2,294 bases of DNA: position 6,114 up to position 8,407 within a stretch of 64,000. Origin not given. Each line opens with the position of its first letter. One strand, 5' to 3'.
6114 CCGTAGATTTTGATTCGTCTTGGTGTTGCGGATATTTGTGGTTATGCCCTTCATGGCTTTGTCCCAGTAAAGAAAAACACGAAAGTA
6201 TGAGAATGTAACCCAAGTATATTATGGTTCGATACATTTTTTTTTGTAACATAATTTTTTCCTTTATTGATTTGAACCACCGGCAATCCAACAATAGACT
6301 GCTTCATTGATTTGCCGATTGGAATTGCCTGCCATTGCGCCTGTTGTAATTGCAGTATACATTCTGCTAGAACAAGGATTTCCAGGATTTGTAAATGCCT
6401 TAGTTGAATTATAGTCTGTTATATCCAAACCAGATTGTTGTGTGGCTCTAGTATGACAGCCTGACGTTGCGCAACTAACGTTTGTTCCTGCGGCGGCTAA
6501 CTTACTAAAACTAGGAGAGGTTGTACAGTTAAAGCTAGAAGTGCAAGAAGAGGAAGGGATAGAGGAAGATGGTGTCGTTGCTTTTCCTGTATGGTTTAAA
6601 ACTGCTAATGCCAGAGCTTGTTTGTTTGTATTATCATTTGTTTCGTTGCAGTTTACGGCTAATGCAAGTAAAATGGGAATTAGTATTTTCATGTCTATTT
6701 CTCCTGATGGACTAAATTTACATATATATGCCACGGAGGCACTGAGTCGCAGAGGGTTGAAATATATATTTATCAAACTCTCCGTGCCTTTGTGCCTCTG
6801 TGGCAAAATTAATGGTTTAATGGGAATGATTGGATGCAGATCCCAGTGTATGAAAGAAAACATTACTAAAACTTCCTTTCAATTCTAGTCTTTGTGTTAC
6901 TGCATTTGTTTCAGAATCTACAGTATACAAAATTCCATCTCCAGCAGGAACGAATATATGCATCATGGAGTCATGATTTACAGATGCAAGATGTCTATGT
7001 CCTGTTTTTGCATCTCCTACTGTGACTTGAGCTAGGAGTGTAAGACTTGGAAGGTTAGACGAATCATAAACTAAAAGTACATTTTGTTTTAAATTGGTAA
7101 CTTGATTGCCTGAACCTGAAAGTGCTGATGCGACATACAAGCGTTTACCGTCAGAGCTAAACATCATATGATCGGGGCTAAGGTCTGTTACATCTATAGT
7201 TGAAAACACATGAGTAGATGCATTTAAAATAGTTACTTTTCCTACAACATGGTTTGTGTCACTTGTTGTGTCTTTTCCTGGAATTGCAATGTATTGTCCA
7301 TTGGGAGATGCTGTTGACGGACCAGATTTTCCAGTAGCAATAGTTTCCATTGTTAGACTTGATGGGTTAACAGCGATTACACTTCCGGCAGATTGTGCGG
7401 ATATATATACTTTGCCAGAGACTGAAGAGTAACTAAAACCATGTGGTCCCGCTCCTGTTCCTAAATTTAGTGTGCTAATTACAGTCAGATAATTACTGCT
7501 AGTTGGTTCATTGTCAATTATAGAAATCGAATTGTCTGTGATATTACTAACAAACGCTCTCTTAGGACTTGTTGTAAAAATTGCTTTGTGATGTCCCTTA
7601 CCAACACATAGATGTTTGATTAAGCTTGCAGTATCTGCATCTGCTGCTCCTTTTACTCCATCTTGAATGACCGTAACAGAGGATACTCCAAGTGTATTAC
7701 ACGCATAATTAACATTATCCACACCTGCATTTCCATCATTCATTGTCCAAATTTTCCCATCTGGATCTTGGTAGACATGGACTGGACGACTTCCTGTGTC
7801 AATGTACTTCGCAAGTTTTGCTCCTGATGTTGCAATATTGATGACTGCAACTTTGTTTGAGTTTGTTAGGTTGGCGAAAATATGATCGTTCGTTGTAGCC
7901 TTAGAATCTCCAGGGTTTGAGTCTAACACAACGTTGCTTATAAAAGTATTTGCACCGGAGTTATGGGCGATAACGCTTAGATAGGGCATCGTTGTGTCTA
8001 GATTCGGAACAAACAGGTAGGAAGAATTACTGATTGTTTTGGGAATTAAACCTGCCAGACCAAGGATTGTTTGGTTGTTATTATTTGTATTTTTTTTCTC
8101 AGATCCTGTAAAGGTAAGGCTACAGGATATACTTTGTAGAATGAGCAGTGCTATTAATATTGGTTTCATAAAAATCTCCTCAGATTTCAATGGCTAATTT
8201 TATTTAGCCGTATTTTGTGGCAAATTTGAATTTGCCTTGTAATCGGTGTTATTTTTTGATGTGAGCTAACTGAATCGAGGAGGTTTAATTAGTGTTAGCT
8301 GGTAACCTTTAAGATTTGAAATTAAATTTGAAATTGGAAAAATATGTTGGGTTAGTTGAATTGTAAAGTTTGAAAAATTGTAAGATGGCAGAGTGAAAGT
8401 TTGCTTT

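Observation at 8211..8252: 42-nt block, 41/42 identical in front of both operons, reads as a MerR/CueR-style promoter (second copy at 12949-12990)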

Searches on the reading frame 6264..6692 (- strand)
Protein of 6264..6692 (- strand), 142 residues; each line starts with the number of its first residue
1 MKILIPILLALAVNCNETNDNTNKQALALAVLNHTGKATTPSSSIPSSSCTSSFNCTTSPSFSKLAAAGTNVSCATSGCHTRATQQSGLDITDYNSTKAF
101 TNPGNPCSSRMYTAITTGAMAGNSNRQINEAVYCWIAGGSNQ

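Call 7: search_protein_families(library=pfam, proteins=[window:6264-6692:-], max_evalue=0.01)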
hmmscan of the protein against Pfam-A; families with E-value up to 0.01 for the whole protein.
window:6264-6692:- (142 aa): 0 families

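Call 8: search_protein_families(library=ncbifam, proteins=[window:6264-6692:-], max_evalue=0.01)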
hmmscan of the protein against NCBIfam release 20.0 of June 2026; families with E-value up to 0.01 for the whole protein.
window:6264-6692:- (142 aa): 1 family
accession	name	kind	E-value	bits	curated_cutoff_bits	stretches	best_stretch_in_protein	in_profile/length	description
NF047812.1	LIC11213_lipo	equivalog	3.9e-28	98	100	1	41-141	20-117/118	LIC11213 family lipoprotein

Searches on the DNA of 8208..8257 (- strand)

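Call 49: build_rna_model(alignment_id=A3, structure=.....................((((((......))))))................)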
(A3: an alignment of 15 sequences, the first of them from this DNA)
Model R1 built from alignment A3 (15 sequences, 55 columns); structure: as given.
model positions 50; base pairs 6; branch points 0; effective number of sequences 15; information 0.905 bits per position. Calibrated on 0.2 Mb of random sequence (short: E-values are rough).
structure used (alignment columns):
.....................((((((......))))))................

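Call 50: search_with_rna_model(model_id=R1, sources=[window, L001, L002, L003, L004, L005, L008, L009, L010, L011, L012, L013, L014, L016, L017, L018, L020, L022, L024, L025, L026, L027, L028, L029, L031, L032, L033, L034], max_evalue=1)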
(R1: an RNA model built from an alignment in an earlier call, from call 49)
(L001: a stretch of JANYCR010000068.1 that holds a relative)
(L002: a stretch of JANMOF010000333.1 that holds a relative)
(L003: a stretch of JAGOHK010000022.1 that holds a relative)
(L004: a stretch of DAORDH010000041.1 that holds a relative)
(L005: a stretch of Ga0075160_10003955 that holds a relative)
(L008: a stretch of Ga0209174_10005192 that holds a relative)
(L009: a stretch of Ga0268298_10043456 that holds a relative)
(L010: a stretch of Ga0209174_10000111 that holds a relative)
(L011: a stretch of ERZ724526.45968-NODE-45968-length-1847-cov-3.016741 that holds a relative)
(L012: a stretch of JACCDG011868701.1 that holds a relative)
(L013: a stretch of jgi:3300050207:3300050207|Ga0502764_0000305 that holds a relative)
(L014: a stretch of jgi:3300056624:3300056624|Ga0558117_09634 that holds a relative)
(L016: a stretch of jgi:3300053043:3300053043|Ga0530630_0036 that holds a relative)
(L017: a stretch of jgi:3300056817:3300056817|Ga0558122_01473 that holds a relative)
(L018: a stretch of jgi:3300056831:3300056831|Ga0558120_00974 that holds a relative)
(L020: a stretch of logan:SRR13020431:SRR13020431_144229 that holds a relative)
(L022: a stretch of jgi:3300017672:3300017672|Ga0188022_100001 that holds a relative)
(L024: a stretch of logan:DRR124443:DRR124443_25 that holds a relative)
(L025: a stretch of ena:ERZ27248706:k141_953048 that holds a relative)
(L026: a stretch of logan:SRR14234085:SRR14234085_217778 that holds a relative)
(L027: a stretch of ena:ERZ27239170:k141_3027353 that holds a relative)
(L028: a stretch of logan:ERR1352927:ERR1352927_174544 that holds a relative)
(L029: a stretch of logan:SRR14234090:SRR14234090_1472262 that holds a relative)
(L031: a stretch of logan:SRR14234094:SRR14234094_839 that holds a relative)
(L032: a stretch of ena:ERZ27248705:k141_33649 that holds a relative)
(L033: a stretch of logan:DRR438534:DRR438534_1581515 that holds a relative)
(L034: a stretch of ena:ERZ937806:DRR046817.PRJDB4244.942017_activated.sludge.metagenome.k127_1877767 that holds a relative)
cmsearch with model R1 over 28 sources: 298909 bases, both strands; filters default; matches with E-value up to 1: 24.
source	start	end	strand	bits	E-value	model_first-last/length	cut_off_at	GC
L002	6505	6554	+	64.6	2.3e-08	1-50/50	no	0.32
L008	785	834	+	62.9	4.4e-08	1-50/50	no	0.3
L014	8531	8580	+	62.9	4.4e-08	1-50/50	no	0.3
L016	8531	8580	+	62.9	4.4e-08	1-50/50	no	0.3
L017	3551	3600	+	62.9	4.4e-08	1-50/50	no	0.3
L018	3551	3600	+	62.9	4.4e-08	1-50/50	no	0.3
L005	2030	2079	+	61.4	8e-08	1-50/50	no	0.28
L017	8500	8549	+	61.4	8e-08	1-50/50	no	0.28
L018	8500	8549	+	61.4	8e-08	1-50/50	no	0.28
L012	1025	1074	+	60.1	1.3e-07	1-50/50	no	0.32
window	8207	8256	-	59.6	1.6e-07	1-50/50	no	0.34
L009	2388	2437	+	58.2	2.8e-07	1-50/50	no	0.32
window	12945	12994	-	57.7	3.5e-07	1-50/50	no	0.28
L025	11445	11494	+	56.7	5.2e-07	1-50/50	no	0.26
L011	1591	1640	+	56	6.7e-07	1-50/50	no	0.34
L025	6536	6585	+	56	6.7e-07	1-50/50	no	0.34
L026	5486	5535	+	56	6.7e-07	1-50/50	no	0.34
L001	6584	6633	+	55.2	9.2e-07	1-50/50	no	0.34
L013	8512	8554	+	50.3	6.3e-06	1-50/50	no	0.33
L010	4559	4607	+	49.8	7.5e-06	1-50/50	no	0.39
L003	6585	6632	+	40.2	0.00034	1-50/50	no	0.35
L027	923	971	+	38.4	0.00068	1-50/50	no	0.27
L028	3478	3526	+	38.4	0.00068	1-50/50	no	0.27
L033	796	840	+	25.3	0.12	1-50/50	no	0.33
